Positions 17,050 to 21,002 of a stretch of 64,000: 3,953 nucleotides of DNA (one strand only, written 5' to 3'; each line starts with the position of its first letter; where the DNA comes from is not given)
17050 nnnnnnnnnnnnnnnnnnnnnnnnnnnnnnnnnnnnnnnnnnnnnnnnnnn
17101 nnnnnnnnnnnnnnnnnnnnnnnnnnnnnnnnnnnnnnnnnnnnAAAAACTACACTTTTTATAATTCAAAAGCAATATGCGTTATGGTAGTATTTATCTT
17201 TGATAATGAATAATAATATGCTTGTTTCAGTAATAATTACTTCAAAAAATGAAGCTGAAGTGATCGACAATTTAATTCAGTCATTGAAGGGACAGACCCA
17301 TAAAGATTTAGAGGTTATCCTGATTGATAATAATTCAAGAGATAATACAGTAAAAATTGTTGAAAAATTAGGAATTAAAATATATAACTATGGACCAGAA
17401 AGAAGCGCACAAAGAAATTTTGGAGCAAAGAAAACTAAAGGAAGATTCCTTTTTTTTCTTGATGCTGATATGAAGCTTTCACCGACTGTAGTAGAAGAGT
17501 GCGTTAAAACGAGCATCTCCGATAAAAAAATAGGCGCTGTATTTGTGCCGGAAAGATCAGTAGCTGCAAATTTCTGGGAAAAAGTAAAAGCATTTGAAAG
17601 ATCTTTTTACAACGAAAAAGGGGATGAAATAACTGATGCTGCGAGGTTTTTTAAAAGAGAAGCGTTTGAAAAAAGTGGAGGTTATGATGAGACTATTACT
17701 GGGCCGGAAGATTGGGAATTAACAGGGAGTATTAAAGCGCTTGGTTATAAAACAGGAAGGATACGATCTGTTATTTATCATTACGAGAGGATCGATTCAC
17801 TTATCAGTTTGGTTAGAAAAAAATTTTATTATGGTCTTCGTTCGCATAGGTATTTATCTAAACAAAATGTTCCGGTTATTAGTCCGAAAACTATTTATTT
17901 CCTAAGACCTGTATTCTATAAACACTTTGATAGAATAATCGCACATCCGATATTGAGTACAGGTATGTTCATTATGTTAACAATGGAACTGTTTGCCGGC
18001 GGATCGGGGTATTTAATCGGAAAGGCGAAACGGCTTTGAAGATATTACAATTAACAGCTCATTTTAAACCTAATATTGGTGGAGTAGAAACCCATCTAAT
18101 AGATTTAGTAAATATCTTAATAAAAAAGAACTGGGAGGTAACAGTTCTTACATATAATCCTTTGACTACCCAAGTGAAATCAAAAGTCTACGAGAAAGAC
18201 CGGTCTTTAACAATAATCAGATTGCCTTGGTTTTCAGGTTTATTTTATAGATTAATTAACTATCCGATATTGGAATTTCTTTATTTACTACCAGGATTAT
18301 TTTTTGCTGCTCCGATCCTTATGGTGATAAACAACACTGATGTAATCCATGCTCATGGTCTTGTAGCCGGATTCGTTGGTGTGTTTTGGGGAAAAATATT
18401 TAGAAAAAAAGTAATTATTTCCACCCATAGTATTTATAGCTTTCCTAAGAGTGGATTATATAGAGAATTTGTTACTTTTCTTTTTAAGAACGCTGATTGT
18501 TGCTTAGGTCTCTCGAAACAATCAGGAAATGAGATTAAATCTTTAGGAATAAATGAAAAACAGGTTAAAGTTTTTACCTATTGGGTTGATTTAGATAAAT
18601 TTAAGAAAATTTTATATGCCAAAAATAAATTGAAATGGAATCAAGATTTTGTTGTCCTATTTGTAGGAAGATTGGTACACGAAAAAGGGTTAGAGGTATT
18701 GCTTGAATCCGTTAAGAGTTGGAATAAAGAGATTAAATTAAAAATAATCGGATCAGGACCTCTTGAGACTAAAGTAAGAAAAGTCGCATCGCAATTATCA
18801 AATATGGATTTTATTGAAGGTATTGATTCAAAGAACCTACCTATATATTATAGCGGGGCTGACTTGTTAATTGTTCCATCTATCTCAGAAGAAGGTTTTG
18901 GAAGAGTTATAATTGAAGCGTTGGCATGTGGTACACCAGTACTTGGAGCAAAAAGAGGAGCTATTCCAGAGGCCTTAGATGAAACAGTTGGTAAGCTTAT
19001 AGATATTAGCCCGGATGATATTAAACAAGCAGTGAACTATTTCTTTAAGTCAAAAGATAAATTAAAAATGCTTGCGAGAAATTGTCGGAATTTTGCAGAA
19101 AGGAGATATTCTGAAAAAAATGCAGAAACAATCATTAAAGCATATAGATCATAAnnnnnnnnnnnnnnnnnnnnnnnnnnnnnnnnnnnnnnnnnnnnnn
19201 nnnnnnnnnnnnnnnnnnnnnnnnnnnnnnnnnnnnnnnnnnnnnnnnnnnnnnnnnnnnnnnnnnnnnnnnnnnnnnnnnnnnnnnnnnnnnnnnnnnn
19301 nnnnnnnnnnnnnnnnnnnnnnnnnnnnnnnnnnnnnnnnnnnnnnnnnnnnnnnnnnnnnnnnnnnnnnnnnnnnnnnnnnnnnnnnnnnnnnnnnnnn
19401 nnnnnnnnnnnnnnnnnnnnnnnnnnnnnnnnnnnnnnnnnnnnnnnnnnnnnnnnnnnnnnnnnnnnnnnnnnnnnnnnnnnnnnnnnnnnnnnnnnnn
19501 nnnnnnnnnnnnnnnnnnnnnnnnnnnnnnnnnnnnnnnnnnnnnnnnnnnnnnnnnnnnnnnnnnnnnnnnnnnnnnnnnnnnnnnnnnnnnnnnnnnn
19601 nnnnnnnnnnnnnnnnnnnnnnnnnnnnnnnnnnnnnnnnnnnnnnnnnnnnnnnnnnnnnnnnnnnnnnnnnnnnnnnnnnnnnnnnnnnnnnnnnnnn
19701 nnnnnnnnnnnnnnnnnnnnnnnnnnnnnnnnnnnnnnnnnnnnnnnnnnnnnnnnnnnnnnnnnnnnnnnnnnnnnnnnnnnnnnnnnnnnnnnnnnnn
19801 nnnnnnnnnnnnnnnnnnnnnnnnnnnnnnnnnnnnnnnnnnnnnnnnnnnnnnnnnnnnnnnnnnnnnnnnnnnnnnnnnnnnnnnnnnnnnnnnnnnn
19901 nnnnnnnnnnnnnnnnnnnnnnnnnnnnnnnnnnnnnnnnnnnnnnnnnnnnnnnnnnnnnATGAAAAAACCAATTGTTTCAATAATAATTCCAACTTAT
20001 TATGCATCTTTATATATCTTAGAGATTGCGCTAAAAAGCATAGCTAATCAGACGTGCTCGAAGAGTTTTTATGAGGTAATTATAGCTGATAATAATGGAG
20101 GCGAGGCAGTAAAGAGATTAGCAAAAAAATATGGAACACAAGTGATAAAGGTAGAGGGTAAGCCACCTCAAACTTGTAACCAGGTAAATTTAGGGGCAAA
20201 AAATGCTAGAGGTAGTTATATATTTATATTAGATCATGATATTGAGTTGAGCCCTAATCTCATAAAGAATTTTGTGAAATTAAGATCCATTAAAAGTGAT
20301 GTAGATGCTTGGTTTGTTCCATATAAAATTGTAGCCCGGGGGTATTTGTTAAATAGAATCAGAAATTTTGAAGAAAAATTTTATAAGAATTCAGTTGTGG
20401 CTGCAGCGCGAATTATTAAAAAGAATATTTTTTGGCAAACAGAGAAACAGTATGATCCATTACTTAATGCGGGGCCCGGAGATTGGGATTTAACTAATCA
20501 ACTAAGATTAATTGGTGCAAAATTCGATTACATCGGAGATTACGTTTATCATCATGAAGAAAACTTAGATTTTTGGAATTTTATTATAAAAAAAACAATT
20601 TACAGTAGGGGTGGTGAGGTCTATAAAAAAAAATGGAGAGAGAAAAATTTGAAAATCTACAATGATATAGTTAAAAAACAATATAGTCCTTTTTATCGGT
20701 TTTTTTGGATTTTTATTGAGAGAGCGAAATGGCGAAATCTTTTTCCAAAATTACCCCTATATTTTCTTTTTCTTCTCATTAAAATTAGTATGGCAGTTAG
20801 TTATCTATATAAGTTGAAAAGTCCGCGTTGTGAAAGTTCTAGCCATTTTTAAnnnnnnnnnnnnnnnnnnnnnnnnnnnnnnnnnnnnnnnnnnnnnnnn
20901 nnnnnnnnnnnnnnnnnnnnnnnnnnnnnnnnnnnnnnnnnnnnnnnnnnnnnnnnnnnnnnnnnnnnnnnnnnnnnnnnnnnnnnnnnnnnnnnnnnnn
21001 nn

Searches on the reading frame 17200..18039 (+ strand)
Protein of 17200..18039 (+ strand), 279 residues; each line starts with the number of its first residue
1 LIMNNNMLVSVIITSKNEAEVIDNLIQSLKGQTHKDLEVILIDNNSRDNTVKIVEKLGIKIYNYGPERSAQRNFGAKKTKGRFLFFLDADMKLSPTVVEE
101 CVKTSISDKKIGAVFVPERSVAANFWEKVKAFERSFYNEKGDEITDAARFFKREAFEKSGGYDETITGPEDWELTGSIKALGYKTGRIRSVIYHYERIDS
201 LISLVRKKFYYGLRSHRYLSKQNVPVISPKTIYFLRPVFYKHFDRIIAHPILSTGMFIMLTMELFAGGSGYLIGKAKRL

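Call 71: search_protein_families(library=pfam, proteins=[window:17200-18039:+], max_evalue=0.00001)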
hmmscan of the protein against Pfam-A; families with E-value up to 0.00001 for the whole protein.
window:17200-18039:+ (279 aa): 3 families
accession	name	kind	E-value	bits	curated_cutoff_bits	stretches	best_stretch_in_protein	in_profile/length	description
PF00535.33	Glycos_transf_2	-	1.2e-24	87.5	23.3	1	10-132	1-131/168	Glycosyl transferase family 2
PF10111.15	Glyco_tranf_2_2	-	2.7e-10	40.6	27.3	1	10-179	1-200/276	Glycosyltransferase like family 2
PF13641.12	Glyco_tranf_2_3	-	2.7e-06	28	27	1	9-164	3-179/230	Glycosyltransferase like family 2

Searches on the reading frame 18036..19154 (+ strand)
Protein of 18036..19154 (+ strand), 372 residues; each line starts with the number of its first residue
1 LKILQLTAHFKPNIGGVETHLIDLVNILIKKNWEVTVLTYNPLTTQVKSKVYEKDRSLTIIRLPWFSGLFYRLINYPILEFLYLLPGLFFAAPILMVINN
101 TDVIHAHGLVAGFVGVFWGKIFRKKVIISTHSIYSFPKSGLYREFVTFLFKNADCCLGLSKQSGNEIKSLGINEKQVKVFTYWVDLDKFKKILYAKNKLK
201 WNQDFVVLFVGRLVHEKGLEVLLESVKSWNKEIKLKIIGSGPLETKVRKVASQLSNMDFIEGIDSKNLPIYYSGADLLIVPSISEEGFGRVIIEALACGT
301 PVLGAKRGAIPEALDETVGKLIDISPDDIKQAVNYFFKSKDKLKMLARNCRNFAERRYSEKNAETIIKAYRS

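Call 71: search_protein_families(library=pfam, proteins=[window:18036-19154:+], max_evalue=0.00001)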
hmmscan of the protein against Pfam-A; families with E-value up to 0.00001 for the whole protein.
window:18036-19154:+ (372 aa): 6 families
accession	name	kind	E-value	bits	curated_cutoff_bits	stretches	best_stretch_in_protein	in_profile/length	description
PF00534.26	Glycos_transf_1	-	1.8e-31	109.4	26.4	1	197-352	7-171/172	Glycosyl transferases group 1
PF13692.12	Glyco_trans_1_4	-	4.3e-24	85.8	27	1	205-334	2-137/142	Glycosyl transferases group 1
PF13439.12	Glyco_transf_4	-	4.1e-17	63.1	28.5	1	14-187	1-169/170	Glycosyltransferase Family 4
PF13579.12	Glyco_trans_4_4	-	1.2e-08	36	29.7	1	15-183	1-158/158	Glycosyl transferase 4-like domain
PF13524.12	Glyco_trans_1_2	-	4.5e-07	30.3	25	1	222-361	5-137/144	Glycosyl transferase-like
PF20706.3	GT4-conflict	-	7.5e-07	28.9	26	1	153-320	147-326/385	Family 4 Glycosyltransferase in conflict systems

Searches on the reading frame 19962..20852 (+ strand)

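Call 71: search_protein_families(library=pfam, proteins=[window:19962-20852:+], max_evalue=0.00001)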
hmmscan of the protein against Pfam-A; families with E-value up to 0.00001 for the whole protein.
window:19962-20852:+ (296 aa): 1 family
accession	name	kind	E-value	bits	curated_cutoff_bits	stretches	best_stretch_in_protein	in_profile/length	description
PF00535.33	Glycos_transf_2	-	3.2e-14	53.7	23.3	1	7-113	1-108/168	Glycosyl transferase family 2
